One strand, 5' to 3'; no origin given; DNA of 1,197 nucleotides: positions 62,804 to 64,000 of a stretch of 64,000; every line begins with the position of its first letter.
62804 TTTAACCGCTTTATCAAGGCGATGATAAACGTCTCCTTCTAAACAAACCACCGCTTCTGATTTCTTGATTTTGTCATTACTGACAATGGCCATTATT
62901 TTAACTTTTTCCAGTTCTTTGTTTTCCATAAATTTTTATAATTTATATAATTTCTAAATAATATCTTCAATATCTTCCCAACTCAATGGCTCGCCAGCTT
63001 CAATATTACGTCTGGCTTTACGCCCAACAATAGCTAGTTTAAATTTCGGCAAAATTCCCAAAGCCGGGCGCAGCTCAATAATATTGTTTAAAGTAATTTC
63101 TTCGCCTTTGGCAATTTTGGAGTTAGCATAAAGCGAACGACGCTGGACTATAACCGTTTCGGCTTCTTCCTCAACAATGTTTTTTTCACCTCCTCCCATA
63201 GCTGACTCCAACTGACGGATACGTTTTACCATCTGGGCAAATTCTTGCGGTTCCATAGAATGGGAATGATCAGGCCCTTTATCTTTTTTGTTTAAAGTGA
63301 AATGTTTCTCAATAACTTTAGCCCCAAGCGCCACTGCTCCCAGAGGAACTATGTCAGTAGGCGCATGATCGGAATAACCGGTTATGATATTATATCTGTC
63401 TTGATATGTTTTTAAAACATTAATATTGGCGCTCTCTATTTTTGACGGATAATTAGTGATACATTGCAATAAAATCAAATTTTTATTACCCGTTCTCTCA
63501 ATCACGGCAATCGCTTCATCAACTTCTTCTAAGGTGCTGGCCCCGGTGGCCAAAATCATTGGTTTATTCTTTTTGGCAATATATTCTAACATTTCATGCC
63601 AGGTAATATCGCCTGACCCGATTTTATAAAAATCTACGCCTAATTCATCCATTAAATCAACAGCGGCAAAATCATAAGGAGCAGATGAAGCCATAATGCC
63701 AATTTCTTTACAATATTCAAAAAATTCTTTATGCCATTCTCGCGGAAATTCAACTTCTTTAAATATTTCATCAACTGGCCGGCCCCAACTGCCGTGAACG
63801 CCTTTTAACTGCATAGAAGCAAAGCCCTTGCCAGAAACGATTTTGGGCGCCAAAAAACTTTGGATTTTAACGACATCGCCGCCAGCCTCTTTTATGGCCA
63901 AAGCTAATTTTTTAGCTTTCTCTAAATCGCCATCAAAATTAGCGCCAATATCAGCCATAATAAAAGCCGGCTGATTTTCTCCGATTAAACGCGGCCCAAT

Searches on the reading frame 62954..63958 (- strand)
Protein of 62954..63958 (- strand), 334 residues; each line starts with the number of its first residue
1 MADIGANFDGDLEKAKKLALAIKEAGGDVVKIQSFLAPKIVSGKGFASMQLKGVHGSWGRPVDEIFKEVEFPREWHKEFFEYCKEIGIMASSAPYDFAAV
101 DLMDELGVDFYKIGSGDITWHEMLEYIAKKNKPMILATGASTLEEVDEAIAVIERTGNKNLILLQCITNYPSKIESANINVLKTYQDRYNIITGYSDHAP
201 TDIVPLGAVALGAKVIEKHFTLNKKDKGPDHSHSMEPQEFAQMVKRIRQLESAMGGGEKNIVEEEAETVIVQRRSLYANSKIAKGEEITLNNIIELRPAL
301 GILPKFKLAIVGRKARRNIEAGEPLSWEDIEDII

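Call 99: find_encoding_contigs(protein=window:62954-63958:-, flank=10000, max_places=1)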
Protein window:62954-63958:- (334 aa): no gene with exactly this product is on record in the collection.
